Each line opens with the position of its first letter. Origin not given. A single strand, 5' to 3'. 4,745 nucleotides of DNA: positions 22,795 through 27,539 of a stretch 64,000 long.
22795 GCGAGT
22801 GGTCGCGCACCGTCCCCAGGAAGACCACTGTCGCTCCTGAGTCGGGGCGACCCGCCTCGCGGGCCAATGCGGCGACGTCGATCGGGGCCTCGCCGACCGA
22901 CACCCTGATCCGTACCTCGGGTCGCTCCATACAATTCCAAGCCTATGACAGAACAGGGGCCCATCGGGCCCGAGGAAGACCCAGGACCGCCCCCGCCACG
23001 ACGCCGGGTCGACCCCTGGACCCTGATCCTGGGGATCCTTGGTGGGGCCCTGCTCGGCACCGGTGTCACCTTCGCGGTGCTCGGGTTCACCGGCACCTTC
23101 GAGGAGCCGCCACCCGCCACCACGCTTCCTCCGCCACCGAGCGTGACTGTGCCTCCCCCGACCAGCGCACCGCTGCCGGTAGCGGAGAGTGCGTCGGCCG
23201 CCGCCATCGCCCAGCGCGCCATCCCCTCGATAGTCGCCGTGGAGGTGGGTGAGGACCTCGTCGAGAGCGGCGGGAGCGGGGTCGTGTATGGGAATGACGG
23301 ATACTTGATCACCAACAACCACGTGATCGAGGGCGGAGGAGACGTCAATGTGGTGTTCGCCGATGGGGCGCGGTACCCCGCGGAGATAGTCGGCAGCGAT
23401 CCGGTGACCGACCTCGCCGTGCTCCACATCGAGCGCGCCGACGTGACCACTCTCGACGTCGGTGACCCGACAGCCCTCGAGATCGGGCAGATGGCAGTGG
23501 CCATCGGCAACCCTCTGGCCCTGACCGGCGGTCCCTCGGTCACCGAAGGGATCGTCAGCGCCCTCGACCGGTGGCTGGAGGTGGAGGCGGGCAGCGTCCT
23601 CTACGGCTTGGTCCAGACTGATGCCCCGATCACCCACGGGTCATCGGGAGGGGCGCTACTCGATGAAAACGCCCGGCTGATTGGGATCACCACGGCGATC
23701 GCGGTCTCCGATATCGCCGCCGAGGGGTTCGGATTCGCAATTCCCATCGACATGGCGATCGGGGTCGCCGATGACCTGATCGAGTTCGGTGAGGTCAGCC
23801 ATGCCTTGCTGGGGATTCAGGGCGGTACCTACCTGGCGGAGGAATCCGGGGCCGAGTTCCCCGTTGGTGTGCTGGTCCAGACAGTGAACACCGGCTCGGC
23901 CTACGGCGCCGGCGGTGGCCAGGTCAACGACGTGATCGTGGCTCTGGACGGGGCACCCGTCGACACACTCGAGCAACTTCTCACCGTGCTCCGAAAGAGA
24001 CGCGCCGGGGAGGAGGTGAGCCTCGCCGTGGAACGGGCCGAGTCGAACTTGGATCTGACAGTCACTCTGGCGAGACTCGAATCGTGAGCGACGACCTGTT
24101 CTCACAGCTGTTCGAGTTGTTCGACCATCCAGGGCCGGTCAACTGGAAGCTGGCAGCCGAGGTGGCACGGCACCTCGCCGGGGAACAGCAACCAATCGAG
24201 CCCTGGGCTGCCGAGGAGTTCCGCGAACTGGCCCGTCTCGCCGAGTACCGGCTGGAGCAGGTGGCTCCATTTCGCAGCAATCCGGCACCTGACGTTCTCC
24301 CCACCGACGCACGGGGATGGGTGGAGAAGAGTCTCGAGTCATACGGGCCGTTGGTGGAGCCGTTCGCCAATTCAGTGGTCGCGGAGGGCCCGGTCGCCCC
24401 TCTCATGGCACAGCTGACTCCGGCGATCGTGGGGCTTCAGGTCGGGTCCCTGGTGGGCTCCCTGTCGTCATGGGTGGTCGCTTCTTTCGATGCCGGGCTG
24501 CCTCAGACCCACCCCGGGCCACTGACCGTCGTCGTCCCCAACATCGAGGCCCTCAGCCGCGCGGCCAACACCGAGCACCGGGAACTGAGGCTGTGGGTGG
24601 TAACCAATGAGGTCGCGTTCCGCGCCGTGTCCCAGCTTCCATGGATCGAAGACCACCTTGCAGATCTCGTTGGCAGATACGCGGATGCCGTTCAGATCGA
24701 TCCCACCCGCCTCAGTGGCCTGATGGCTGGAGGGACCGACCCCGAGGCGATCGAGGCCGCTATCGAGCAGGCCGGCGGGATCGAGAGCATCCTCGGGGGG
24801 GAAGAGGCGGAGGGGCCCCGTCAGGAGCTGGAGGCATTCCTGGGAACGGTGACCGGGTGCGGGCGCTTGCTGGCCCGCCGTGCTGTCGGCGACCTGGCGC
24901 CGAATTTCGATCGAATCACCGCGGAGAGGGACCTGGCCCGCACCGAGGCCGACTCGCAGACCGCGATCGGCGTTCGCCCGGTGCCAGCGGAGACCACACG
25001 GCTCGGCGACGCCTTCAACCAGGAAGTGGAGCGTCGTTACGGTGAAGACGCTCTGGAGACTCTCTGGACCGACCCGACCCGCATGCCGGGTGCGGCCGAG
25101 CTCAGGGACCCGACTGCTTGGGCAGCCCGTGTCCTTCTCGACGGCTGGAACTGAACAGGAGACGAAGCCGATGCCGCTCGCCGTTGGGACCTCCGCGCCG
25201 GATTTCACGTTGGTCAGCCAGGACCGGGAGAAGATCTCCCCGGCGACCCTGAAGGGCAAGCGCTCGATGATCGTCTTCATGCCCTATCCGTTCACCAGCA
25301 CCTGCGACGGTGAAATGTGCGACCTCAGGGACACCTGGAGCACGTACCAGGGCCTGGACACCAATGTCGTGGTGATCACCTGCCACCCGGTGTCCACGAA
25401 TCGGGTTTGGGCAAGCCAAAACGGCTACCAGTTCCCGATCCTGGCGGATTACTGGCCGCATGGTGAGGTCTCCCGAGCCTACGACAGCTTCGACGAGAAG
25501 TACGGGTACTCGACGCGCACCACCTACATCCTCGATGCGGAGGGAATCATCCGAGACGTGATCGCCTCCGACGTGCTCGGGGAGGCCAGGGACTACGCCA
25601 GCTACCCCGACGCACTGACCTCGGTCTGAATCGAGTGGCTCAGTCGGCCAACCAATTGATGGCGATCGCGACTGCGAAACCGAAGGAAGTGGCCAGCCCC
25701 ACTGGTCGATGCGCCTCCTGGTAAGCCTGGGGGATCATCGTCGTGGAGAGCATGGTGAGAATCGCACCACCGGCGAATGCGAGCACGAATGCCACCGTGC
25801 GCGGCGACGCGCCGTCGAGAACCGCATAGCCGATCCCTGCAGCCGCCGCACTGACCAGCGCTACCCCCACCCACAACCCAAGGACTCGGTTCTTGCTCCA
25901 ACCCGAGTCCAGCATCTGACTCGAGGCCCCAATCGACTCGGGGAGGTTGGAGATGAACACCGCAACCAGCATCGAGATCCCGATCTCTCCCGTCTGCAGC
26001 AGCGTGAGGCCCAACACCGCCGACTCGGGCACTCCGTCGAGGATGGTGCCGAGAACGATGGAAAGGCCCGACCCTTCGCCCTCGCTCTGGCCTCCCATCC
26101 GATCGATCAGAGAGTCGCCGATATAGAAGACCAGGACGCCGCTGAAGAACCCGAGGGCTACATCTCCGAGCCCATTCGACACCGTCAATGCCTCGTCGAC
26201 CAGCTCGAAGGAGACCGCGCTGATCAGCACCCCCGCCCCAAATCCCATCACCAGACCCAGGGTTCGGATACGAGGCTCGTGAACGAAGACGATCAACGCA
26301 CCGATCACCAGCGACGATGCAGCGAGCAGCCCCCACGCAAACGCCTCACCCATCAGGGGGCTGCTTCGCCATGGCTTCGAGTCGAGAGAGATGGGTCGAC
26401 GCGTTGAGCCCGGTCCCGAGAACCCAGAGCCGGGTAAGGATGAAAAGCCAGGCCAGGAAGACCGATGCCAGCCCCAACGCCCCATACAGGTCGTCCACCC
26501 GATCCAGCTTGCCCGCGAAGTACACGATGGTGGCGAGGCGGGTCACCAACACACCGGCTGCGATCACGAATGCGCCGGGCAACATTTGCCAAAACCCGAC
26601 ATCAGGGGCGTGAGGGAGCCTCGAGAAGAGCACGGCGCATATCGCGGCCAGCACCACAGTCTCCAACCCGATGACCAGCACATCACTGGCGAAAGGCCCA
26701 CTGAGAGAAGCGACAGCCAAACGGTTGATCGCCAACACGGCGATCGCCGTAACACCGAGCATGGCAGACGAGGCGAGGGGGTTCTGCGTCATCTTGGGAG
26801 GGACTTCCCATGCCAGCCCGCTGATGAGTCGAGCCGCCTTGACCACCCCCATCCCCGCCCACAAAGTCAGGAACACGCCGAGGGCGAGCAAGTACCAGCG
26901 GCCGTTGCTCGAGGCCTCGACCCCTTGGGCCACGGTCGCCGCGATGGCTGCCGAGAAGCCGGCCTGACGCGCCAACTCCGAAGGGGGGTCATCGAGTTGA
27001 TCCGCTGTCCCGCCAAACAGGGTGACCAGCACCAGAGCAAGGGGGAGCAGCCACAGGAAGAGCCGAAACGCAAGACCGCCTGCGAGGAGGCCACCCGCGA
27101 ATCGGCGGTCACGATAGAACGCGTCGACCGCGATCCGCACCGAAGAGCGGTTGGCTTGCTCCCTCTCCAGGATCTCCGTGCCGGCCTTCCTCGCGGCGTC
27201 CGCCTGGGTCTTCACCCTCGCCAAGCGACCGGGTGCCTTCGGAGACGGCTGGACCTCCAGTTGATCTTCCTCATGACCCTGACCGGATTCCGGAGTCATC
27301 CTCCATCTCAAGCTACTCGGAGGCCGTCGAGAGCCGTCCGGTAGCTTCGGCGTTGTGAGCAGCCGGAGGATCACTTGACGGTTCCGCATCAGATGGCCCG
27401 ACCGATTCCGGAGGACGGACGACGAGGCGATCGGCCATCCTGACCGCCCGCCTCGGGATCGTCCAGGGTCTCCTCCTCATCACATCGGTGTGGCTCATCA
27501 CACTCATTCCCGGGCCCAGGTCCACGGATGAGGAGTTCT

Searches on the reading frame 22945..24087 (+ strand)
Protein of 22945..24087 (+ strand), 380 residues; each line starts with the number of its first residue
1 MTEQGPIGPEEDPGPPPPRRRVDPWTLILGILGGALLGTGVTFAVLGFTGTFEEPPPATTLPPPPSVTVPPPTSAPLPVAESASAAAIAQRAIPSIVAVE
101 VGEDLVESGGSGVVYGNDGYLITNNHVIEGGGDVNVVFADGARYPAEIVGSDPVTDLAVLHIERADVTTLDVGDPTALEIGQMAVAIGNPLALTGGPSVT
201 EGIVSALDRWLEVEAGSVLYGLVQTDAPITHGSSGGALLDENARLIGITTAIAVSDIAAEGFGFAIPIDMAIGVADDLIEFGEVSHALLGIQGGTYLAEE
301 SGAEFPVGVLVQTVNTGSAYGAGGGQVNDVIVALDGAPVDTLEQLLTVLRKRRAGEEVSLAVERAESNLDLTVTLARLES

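Call 20: search_protein_families(library=pfam, proteins=[window:22945-24087:+], max_evalue=0.001)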
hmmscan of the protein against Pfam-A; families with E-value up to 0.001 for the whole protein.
window:22945-24087:+ (380 aa): 5 families
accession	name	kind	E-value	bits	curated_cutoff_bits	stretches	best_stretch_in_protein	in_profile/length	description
PF13365.12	Trypsin_2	-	8.7e-33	114.5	27.6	1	110-248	1-144/144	Trypsin-like peptidase domain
PF00089.32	Trypsin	-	5.6e-11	43.1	20.6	1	91-270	10-215/220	Trypsin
PF13180.12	PDZ_2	-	6.2e-10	39.7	27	1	302-375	12-80/80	PDZ domain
PF00595.29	PDZ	-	0.00014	22.6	23.2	1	298-362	17-80/81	PDZ domain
PF17820.7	PDZ_6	-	0.0002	21.5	27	1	326-364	17-54/54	PDZ domain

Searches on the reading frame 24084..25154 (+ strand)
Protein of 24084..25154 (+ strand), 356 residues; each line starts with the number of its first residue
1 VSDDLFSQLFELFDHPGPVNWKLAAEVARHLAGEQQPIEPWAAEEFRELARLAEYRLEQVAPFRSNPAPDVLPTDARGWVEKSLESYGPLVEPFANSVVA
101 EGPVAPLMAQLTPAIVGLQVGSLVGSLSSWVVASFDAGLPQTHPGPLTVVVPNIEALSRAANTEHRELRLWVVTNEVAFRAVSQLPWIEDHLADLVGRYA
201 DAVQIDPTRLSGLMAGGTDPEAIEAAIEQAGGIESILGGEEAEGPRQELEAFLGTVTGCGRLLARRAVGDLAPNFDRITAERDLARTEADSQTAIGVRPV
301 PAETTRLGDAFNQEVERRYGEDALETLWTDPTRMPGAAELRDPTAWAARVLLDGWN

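Call 20: search_protein_families(library=pfam, proteins=[window:24084-25154:+], max_evalue=0.001)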
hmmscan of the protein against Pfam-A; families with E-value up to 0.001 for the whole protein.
window:24084-25154:+ (356 aa): 1 family
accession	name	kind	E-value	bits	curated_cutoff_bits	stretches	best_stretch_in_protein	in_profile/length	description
PF10103.15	Zincin_2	-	1.4e-49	169.7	25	1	19-346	1-343/344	Zincin-like metallopeptidase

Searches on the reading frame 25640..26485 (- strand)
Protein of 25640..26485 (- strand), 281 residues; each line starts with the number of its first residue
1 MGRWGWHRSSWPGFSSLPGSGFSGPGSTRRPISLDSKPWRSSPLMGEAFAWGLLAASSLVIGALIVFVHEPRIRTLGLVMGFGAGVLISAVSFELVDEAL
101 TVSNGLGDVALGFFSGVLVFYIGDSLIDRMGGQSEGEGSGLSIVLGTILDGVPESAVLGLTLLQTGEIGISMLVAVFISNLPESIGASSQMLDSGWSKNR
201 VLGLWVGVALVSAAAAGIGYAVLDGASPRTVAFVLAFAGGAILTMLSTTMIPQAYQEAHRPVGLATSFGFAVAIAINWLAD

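Call 20: search_protein_families(library=pfam, proteins=[window:25640-26485:-], max_evalue=0.001)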
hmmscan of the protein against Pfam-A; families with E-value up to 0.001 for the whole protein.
window:25640-26485:- (281 aa): 1 family
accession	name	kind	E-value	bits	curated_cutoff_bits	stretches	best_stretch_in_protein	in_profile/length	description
PF02535.28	Zip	-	1.5e-08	34.7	35.1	1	140-260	178-297/323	ZIP Zinc transporter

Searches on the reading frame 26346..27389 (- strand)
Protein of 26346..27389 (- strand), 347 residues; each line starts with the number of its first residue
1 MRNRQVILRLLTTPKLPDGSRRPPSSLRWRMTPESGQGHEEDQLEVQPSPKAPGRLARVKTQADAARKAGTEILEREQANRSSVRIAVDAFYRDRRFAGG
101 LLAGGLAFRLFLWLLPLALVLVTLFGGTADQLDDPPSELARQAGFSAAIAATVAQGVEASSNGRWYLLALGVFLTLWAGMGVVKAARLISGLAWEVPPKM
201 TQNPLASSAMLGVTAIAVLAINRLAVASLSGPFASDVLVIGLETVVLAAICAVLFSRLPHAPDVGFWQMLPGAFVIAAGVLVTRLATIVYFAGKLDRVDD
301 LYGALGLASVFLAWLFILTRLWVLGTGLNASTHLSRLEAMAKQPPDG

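Call 20: search_protein_families(library=pfam, proteins=[window:26346-27389:-], max_evalue=0.001)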
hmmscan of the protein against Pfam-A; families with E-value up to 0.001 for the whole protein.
window:26346-27389:- (347 aa): 1 family
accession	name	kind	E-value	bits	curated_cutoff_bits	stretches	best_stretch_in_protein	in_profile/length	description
PF03631.20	Virul_fac_BrkB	-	8.8e-17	62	33.7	1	100-332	6-255/259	Virulence factor BrkB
